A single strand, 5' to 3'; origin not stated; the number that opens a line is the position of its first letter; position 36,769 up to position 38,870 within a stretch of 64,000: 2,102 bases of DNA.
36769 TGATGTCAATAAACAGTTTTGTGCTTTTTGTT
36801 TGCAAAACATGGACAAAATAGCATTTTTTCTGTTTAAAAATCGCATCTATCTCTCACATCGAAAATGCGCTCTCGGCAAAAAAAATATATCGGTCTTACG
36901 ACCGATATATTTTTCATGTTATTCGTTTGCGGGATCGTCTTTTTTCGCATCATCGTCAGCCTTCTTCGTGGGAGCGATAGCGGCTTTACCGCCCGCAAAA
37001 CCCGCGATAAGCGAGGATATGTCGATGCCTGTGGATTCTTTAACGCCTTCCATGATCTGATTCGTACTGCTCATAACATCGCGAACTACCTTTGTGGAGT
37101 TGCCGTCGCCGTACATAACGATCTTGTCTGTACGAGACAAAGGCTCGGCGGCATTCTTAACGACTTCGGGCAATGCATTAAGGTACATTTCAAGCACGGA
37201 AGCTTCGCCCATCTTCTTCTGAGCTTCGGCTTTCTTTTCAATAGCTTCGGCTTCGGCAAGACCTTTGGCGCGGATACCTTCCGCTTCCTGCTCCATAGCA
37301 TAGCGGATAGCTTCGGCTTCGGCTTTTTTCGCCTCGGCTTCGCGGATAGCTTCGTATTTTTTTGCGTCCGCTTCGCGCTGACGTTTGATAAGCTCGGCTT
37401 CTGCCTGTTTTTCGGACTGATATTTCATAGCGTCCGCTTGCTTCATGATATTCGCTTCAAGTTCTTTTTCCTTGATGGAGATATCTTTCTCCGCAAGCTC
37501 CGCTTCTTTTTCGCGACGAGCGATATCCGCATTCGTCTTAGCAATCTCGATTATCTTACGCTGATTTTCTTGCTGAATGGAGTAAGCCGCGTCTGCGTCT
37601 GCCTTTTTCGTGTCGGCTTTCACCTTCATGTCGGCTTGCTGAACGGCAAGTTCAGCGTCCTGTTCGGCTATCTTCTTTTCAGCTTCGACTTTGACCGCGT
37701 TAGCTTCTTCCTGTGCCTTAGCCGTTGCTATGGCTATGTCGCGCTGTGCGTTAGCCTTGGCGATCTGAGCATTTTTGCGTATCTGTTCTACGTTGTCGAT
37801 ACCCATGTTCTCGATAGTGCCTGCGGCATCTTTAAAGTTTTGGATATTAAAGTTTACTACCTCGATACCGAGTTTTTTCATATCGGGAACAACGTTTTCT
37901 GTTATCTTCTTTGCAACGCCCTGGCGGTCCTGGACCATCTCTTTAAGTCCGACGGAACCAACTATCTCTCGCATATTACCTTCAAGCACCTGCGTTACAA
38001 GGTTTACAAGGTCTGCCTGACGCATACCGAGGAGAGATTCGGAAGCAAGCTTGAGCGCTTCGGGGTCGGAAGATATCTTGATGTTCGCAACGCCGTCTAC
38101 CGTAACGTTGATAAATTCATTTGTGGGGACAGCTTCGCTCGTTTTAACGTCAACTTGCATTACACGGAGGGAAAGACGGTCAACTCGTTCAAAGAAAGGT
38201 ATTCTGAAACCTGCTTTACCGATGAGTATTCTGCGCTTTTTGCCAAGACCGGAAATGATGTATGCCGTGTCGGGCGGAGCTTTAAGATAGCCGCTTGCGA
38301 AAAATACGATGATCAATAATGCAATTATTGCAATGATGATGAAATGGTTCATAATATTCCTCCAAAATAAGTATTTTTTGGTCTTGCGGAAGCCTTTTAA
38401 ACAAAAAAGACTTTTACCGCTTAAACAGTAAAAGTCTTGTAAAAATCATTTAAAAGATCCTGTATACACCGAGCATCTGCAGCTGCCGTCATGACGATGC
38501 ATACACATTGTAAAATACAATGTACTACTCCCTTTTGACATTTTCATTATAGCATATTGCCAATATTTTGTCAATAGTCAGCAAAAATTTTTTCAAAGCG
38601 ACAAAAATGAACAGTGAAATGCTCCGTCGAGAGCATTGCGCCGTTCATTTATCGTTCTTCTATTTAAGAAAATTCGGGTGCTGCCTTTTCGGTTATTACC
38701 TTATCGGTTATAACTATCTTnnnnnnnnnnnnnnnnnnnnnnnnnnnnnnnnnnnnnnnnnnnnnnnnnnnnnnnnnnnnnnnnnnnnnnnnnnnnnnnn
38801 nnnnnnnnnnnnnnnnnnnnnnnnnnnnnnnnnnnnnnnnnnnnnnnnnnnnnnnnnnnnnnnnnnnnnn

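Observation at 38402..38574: Stand-alone consensus promoter, Cys/His-rich micro-ORF or structured leader, and terminator gating the flotillin gene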

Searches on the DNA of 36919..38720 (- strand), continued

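Call 28: search_with_rna_model(model_id=R1, sources=[window, L001, L002, L003, L004, L005, L006, L007, L008, L009, L010, L011, L012, L013, L014, L015, L016, L017, L018, L019, L020, L021, L022, L023, L024, L025, L026, L027, L028, L029, L030, L031, L032, L033, L034, L035, L036, L037, L038, L039, L040, L041, L042, L043, L044, L045, L046, L047, L048, L049, L050, L051, L052, L053, L054, L055, L056, L057, L058, L059, L060, L061, L062, L063, L064, L065, L066, L067, L068, L069, L070, L071, L072, L073, L074, L075, L076, L077, L078, L079, L080], max_evalue=1, make_alignment=true)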
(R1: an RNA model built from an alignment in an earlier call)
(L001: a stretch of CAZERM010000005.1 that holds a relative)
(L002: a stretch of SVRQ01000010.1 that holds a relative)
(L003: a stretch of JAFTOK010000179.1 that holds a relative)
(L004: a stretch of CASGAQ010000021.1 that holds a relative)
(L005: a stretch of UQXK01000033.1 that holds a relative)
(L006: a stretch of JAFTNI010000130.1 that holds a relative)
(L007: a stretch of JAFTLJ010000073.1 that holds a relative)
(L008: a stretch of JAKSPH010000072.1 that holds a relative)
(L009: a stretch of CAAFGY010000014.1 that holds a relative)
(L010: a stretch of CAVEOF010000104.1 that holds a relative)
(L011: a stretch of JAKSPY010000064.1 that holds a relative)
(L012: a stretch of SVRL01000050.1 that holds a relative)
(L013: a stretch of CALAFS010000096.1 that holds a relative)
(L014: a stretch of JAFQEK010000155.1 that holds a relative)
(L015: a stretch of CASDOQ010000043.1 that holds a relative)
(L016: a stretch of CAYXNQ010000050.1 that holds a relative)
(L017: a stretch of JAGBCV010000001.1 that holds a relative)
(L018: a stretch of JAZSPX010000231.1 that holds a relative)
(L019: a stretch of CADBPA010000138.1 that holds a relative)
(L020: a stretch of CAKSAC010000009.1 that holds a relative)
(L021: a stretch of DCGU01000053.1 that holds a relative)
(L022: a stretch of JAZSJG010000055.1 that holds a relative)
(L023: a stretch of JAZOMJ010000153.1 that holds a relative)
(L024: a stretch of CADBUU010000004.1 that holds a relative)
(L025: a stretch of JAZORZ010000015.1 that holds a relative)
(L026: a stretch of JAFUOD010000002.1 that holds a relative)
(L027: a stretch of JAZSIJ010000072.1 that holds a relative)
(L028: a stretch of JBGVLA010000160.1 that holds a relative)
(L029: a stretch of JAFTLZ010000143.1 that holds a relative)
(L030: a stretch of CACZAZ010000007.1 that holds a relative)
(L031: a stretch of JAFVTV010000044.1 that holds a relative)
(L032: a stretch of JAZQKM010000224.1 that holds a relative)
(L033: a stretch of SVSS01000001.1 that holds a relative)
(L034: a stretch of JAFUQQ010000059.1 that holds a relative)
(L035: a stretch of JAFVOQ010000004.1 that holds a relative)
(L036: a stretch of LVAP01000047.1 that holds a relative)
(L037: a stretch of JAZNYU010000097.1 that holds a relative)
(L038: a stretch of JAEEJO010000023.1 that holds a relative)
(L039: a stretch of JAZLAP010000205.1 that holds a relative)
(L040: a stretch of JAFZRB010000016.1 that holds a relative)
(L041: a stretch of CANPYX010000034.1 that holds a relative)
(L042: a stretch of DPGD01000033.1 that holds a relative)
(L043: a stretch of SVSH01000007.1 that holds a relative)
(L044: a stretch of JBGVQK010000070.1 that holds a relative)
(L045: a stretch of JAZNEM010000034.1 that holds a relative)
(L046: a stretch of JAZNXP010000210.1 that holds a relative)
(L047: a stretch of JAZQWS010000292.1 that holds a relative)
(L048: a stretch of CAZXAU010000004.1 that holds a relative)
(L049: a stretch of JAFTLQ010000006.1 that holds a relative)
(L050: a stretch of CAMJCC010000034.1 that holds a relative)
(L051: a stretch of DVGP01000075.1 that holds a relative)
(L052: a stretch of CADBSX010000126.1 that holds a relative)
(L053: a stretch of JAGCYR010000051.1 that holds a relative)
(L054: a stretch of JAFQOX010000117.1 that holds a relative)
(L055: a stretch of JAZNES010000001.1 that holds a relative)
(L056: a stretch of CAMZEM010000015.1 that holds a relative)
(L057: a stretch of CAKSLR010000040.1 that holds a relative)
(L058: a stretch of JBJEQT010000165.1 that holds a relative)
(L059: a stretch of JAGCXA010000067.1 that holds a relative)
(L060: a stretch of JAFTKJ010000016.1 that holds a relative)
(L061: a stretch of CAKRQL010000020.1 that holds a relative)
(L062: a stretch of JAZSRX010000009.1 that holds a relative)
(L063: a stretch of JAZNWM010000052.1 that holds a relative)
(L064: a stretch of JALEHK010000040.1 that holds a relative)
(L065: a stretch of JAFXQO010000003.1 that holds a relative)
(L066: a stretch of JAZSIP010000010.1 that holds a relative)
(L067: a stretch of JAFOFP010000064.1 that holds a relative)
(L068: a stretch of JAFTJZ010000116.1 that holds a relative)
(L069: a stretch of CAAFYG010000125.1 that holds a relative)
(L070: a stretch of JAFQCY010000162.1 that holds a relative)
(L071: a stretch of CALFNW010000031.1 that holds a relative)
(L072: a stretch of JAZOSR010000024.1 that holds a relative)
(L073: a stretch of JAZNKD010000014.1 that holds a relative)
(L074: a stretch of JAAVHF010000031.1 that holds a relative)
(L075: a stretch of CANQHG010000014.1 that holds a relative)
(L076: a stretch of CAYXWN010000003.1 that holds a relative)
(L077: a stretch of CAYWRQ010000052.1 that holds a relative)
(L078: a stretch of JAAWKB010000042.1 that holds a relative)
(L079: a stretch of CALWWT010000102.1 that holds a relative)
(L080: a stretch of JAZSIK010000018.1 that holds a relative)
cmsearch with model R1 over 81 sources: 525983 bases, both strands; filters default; matches with E-value up to 1: 47.
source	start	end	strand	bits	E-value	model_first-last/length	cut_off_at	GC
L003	2275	2386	+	105.2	1.5e-22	1-111/111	no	0.43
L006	2282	2393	+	105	1.7e-22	1-111/111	no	0.42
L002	2300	2411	+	104.1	2.7e-22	1-111/111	no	0.43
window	38427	38541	-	103.8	3.2e-22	1-111/111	no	0.37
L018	2250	2362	+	99.3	3.9e-21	1-111/111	no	0.49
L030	2290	2402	+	99.2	4.2e-21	1-111/111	no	0.56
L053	1952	2064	+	98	8.1e-21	1-111/111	no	0.56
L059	2250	2362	+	97.3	1.2e-20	1-111/111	no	0.58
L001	2276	2390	+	96.5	2e-20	1-111/111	no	0.37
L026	2212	2326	+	96.2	2.3e-20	1-111/111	no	0.46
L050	2242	2354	+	96.1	2.3e-20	1-111/111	no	0.57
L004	2307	2418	+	93.8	8.6e-20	1-111/111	no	0.36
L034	2230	2345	+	93.1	1.3e-19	1-111/111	no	0.41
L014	2274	2388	+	90.8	4.6e-19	1-111/111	no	0.48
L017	2283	2394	+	88.9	1.4e-18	1-111/111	no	0.47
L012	1926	2038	+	88.5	1.7e-18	1-111/111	no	0.47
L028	2242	2354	+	88.1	2.1e-18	1-111/111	no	0.46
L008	2286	2392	+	87.7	2.7e-18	1-111/111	no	0.5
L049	2200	2309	+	87.5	2.9e-18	1-111/111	no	0.46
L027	2298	2406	+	87.1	3.7e-18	1-111/111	no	0.45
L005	2287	2395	+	86.9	4.2e-18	1-111/111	no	0.42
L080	1159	1266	+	86.5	5.1e-18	1-111/111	no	0.48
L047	1055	1165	+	84.2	1.9e-17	1-111/111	no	0.5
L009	2221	2329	+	83.2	3.2e-17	1-111/111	no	0.4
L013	2257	2368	+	79.4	2.8e-16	1-111/111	no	0.51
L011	2283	2388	+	78.9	3.7e-16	1-111/111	no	0.52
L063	1923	2030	+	78.8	3.9e-16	1-111/111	no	0.5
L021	2298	2402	+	77.4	8.6e-16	1-111/111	no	0.53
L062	2296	2404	+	75.8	2.1e-15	1-111/111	no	0.48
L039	2271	2379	+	74.9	3.5e-15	1-111/111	no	0.48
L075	2271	2376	+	72.7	1.2e-14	1-111/111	no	0.49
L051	402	514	+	70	5.6e-14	1-111/111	no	0.6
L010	1140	1249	+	69.8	6e-14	1-111/111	no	0.46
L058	2250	2371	+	67.3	2.5e-13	1-111/111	no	0.48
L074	2218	2342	+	62.7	3.2e-12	1-111/111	no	0.57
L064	12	126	+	62.7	3.3e-12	1-111/111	no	0.48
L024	2272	2373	+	60.1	1.4e-11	1-111/111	no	0.52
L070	2275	2388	+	59.4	2.1e-11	1-111/111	no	0.53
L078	2124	2295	+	59.2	2.4e-11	1-111/111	no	0.63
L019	2217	2319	+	58.4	3.6e-11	1-111/111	no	0.54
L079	1097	1208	+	57.6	5.8e-11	1-111/111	no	0.45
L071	2252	2361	+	57.4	6.4e-11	1-111/111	no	0.44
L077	272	387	+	57.3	6.8e-11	1-111/111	no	0.53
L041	2262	2359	+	56.6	9.8e-11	1-111/111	no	0.53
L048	2105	2203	+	55.7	1.6e-10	1-111/111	no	0.44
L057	1495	1596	+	54.7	3e-10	1-111/111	no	0.57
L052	2250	2357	+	53.8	4.8e-10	1-111/111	no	0.57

Alignment A2: 47 matches aligned to the model, 213 columns, each read 5' to 3' on its own strand. Consensus structure (alignment columns), stored with it:
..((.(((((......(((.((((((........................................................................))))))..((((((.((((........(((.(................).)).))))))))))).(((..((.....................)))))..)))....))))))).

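Call 34: search_with_rna_model(model_id=R1, sources=[L081, L082], max_evalue=10, filters=off, show_alignments=3)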
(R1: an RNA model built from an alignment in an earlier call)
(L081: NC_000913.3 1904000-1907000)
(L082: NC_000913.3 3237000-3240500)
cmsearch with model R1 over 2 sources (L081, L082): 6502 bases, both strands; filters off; matches with E-value up to 10: 9.
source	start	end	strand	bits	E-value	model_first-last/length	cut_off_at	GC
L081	1462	1574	+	37.3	6.3e-08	1-111/111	no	0.49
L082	1372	1502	+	35.8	1.5e-07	1-111/111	no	0.49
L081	1083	1102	+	8.3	0.73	1-111/111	no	0.2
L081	1254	1345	-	6.9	1.5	1-111/111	no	0.28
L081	2655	2699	+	6.2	2.3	1-111/111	no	0.51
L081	2936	2975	+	4.4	6.5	1-111/111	no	0.52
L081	2657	2701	-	4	8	1-111/111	no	0.53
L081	1778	1794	-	3.9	8.4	1-111/111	no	0.35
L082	717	753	+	3.8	9.1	1-111/111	no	0.49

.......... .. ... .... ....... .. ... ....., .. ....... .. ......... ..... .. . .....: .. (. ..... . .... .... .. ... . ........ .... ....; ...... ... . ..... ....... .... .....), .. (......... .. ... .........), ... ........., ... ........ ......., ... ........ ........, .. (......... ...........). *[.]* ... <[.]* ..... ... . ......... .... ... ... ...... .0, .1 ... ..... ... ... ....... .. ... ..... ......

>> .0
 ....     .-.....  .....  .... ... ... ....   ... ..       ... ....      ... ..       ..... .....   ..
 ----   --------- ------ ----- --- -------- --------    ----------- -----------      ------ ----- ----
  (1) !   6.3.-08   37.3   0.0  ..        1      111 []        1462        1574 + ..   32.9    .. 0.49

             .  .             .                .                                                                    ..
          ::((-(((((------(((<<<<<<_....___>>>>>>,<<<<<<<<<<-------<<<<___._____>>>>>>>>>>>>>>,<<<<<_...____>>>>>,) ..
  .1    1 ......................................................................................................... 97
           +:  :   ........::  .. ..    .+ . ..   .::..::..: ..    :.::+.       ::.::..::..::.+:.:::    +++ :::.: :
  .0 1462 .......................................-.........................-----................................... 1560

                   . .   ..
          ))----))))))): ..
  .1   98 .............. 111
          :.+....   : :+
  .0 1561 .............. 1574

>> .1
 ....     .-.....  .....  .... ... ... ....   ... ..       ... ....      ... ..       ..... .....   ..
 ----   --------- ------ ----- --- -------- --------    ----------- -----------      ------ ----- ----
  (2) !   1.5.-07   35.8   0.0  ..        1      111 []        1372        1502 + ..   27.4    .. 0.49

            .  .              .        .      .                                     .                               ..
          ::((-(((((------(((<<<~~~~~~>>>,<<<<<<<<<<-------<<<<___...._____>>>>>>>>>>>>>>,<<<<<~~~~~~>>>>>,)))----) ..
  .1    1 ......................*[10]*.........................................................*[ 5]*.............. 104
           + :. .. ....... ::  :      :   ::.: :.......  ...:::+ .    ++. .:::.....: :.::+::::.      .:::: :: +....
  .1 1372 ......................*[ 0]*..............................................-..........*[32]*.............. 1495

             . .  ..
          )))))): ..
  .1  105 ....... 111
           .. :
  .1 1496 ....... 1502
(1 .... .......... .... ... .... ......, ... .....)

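Call 63: search_with_rna_model(model_id=R1, sources=[L086, L092, L095, L097, L125, L135, L147, L177, L182, L190, L154, L099, L126, L175, L155, L108, L111, L088, L107, L134], max_evalue=0.01)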
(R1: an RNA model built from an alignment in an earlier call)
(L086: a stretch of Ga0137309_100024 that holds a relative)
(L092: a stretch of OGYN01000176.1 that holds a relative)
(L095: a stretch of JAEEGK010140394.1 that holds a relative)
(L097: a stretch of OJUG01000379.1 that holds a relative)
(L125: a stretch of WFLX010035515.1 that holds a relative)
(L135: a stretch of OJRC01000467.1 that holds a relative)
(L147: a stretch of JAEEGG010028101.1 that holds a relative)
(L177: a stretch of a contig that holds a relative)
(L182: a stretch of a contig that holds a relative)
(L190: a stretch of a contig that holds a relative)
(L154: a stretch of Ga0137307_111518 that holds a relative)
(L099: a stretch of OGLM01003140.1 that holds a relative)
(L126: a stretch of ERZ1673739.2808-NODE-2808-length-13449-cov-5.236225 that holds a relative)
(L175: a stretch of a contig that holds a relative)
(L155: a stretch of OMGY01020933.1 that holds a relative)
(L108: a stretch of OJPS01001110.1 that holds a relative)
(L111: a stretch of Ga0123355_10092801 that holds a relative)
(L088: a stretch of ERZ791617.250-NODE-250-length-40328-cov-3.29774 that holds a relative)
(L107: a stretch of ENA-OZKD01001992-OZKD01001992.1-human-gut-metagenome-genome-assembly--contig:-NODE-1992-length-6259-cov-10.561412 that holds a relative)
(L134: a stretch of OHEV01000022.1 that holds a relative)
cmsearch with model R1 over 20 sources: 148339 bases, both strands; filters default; matches with E-value up to 0.01: 20.
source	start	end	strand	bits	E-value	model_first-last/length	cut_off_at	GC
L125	991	1100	+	73.9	1.7e-15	1-111/111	no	0.44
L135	289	401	+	73.3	2.4e-15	1-111/111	no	0.55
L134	13822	13925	-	72.2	4.6e-15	1-111/111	no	0.47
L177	946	1058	+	67.5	6.3e-14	1-111/111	no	0.65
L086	898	1009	-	67.2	7.5e-14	1-111/111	no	0.68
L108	7896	8000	-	64.6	3.2e-13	1-111/111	no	0.53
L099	8374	8474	+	60.7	2.8e-12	1-111/111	no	0.4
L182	7103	7205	+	58.4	1e-11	1-111/111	no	0.53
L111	3393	3529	+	55.7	4.6e-11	1-111/111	no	0.53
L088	10970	11070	-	53.7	1.4e-10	1-111/111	no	0.49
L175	1323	1440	+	51.6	4.5e-10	1-111/111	no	0.5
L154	2660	2781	+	51.3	5.7e-10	1-111/111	no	0.39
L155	598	706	+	51.2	5.7e-10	1-111/111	no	0.42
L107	1623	1740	+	47.6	4.4e-09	1-111/111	no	0.42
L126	3151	3252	+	39.3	4.7e-07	1-111/111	no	0.46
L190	1664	1784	-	33.8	1e-05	1-111/111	no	0.45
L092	350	470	-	32.6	1.9e-05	1-111/111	no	0.47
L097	5951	6071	-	32.6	2e-05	1-111/111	no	0.46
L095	756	869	-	26.7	0.00055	1-111/111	no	0.51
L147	9187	9311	+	26.6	0.00058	1-111/111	no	0.54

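Call 64: search_rna_families(sources=[L086, L092, L095, L097, L125, L135, L147, L177, L182, L190, L154, L099, L126, L175, L155, L108, L111, L088, L107, L134], threshold=gathering)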
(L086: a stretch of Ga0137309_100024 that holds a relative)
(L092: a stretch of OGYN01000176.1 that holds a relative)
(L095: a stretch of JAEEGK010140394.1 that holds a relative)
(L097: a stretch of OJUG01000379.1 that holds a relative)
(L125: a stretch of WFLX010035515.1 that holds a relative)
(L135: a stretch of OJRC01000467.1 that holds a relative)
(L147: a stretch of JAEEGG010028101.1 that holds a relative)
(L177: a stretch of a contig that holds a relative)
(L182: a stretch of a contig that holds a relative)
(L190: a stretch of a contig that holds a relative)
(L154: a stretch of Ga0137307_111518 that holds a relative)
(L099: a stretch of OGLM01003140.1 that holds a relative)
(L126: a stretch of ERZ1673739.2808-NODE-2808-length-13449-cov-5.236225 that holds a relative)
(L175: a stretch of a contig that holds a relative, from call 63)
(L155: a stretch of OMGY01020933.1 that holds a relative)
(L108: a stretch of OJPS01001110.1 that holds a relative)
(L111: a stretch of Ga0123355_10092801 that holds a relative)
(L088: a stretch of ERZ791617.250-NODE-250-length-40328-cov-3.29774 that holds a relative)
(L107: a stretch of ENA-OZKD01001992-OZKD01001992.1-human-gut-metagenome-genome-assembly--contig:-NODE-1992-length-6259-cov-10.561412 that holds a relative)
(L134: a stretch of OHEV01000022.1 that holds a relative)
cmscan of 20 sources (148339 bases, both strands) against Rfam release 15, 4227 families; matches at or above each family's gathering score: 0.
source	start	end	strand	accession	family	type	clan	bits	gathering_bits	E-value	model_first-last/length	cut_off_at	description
